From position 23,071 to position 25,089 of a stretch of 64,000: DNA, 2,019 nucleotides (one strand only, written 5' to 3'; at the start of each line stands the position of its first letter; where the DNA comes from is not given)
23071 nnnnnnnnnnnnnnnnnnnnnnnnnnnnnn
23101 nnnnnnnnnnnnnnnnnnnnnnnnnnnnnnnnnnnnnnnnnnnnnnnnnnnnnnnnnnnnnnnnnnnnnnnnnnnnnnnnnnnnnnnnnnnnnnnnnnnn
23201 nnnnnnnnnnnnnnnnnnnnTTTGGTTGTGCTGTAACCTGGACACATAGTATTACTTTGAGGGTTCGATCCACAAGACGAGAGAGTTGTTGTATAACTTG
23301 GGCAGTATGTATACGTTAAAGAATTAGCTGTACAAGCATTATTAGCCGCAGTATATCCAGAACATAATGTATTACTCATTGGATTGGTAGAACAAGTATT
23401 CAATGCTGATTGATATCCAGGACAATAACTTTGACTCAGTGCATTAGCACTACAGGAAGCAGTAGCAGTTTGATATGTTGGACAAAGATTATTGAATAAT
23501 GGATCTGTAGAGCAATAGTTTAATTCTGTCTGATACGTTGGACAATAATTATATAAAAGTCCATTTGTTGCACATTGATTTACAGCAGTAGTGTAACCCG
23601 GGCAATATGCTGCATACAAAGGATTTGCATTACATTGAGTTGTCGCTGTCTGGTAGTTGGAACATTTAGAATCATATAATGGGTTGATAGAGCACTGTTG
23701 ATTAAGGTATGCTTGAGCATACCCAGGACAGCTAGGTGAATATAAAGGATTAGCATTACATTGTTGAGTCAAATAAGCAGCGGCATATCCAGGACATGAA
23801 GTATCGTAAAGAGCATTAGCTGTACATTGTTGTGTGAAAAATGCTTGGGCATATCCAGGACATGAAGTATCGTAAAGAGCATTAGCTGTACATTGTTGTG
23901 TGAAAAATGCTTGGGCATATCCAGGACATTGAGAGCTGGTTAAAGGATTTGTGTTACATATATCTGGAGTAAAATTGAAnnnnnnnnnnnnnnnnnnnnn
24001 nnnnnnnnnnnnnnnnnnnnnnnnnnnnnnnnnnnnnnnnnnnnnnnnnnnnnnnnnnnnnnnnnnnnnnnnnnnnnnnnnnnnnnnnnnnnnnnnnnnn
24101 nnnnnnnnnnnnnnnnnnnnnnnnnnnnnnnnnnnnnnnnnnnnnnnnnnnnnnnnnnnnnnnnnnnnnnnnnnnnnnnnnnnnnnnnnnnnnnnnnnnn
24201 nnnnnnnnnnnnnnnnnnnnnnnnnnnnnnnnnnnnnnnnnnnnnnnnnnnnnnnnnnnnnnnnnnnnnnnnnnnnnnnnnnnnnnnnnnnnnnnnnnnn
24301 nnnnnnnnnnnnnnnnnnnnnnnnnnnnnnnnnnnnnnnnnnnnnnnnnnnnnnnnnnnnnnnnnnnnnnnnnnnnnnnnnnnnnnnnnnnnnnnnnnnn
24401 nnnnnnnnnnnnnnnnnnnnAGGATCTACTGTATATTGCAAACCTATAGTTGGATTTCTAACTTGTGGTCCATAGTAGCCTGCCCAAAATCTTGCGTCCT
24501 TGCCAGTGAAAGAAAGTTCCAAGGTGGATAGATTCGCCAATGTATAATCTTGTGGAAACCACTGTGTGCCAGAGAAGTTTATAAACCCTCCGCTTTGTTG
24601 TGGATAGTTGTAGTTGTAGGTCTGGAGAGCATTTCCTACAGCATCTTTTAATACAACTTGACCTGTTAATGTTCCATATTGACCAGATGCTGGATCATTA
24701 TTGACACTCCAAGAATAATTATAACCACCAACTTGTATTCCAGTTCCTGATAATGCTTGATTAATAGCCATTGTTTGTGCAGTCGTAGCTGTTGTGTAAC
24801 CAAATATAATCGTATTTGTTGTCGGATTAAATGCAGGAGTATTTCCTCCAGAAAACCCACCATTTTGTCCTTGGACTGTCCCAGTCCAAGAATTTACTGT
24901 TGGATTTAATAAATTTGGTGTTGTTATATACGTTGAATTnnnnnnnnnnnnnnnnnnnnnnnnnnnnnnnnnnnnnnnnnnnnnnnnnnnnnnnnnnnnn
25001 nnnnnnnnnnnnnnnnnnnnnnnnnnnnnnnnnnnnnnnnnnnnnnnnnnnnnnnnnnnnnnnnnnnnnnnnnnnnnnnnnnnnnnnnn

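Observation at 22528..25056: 842-aa secreted protein built from ~12 tandem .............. repeats, with a perfect 66-bp recent duplication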

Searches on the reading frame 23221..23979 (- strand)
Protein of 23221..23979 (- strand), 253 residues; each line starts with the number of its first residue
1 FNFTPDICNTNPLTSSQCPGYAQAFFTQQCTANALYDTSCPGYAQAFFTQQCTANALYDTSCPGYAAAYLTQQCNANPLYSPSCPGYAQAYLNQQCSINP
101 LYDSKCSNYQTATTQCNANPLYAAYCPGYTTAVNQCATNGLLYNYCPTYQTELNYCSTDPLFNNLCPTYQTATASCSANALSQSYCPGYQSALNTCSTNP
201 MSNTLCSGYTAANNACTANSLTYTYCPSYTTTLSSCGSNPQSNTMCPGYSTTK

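Call 65: search_solved_structures(query=A3, max_evalue=10, show_alignments=2)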
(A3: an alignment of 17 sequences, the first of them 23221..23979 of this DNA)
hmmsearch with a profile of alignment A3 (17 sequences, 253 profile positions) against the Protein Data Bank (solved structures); distinct sequences matched with E-value up to 10: 8.
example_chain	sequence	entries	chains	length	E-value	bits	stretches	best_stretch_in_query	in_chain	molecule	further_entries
9h0m_E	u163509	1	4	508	0.00096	22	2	101-221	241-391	PIT54 protein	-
8iuf_S5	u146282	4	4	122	0.0091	18.8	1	90-157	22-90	NDUFS5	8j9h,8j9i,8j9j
9fmu_D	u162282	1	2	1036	1.1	12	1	101-238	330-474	Scavenger receptor cysteine-rich type 1 protein M130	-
5xw6_C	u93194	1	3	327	1.4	11.6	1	103-229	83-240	P2X purinoceptor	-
9fhb_D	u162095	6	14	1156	1.7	11.3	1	101-238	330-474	Scavenger receptor cysteine-rich type 1 protein M130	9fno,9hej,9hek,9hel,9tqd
9nb5_A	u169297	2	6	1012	3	10.5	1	101-238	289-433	Scavenger receptor cysteine-rich type 1 protein M130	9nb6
8xmk_D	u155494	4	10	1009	3.7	10.2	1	101-238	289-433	Scavenger receptor cysteine-rich type 1 protein M130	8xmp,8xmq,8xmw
9nb8_A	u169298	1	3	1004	3.8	10.2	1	101-238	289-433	Scavenger receptor cysteine-rich type 1 protein M130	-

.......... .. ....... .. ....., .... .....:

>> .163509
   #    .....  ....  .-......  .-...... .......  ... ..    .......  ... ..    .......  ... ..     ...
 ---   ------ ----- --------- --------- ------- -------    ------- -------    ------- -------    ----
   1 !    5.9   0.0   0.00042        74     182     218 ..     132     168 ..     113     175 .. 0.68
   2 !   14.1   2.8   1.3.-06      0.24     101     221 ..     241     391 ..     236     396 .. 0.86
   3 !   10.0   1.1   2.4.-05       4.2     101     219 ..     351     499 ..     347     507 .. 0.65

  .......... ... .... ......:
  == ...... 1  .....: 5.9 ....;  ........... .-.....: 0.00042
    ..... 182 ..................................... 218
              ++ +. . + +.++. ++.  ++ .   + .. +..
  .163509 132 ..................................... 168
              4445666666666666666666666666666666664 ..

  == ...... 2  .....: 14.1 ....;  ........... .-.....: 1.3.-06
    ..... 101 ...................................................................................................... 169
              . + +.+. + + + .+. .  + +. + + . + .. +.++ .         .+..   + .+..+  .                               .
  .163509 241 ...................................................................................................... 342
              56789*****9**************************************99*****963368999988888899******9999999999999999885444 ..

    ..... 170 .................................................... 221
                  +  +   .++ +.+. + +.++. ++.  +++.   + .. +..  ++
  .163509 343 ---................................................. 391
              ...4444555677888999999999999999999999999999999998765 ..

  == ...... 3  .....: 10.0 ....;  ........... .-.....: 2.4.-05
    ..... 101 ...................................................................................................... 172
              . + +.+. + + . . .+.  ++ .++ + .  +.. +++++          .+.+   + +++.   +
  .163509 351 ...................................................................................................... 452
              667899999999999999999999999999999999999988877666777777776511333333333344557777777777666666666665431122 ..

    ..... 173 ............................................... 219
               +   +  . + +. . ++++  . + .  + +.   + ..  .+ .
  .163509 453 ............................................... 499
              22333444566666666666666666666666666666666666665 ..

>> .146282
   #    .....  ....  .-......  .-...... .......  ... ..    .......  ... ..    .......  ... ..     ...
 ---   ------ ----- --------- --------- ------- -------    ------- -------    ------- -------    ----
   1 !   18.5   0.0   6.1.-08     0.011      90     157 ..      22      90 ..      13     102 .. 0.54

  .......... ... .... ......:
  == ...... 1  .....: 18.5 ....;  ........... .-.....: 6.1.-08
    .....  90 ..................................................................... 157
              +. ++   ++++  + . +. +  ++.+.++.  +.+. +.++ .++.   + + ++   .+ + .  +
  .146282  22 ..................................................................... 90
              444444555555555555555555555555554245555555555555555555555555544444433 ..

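Call 76: predict_structure(alignment_id=A3)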
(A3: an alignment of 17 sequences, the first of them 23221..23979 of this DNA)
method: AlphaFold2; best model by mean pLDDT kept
length: 253 residues; sequences in the alignment: 17
mean_pLDDT: 92.6   pTM: 0.57
mean pLDDT of the five models: 92.6, 91.7, 91.5, 80.2, 74.3
residues with pLDDT >= 90: 216; 70-90: 31; 50-70: 5; < 50: 1
segments of 3 or more residues with pLDDT < 50: none
pLDDT, mean of each block of 10 residues (from residue 1): 69 87 91 94 93 94 95 96 96 97 97 96 96 94 95 94 94 95 95 95 94 94 93 90 87 72
secondary structure, 60 per line:
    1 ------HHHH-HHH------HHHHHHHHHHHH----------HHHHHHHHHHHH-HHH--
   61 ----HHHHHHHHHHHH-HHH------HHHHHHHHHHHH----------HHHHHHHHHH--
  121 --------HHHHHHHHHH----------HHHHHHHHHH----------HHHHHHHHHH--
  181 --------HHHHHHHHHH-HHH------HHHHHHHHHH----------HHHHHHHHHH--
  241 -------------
elements in order: H7-10 H21-32 H43-54 H65-76 H87-98 H109-118 H129-138 H149-158 H169-178 H189-198 H209-218 H229-238

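Call 96: search_protein_representatives(alignment_id=A3)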
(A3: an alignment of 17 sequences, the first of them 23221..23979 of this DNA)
Query: 17 sequences, 253 profile positions. Proteins with E-value up to 0.001 (for the whole library): 433; up to 1e-10: 317; up to 1e-30: 187. The best 150 are listed.
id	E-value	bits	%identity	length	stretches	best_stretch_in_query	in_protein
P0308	9.2e-165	562.7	-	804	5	2-126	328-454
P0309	6.8e-160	546.8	-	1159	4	18-144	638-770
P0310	4.5e-128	442.5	-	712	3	15-224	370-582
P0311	3.8e-123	426.4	-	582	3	2-110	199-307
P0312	8.1e-123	425.3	-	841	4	2-129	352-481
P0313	9.7e-120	415.2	-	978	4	16-112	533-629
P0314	1.9e-119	414.2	-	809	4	2-109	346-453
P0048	3.3e-119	413.5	-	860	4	16-211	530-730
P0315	1.0e-116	405.3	-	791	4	7-110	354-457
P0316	2.6e-115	400.7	-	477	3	2-110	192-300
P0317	1.0e-108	379.1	-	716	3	8-112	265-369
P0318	9.6e-107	372.6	-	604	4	12-110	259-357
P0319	9.7e-105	366.0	-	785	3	7-112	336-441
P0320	2.0e-104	365.0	-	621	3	3-112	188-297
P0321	2.6e-102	358.1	-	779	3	12-110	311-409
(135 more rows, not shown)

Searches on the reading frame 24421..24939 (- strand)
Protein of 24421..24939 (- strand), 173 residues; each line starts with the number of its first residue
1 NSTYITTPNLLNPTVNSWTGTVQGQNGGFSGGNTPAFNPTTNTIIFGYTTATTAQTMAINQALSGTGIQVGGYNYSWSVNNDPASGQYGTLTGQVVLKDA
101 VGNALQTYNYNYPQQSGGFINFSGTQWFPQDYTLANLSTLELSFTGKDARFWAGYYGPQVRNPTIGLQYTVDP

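Call 100: search_solved_structures(query=window:24421-24939:-, max_evalue=5, show_alignments=2)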
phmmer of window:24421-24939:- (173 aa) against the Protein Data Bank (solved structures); distinct sequences matched with E-value up to 5: 3.
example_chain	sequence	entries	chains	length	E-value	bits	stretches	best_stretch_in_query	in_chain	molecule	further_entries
8zuh_A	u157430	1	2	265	0.0031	20.6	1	143-170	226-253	F-box only protein 6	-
3wso_A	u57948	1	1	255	0.12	15.4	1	142-167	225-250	F-box only protein 44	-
5b4n_A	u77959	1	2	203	0.18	14.9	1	143-166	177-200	F-box only protein 2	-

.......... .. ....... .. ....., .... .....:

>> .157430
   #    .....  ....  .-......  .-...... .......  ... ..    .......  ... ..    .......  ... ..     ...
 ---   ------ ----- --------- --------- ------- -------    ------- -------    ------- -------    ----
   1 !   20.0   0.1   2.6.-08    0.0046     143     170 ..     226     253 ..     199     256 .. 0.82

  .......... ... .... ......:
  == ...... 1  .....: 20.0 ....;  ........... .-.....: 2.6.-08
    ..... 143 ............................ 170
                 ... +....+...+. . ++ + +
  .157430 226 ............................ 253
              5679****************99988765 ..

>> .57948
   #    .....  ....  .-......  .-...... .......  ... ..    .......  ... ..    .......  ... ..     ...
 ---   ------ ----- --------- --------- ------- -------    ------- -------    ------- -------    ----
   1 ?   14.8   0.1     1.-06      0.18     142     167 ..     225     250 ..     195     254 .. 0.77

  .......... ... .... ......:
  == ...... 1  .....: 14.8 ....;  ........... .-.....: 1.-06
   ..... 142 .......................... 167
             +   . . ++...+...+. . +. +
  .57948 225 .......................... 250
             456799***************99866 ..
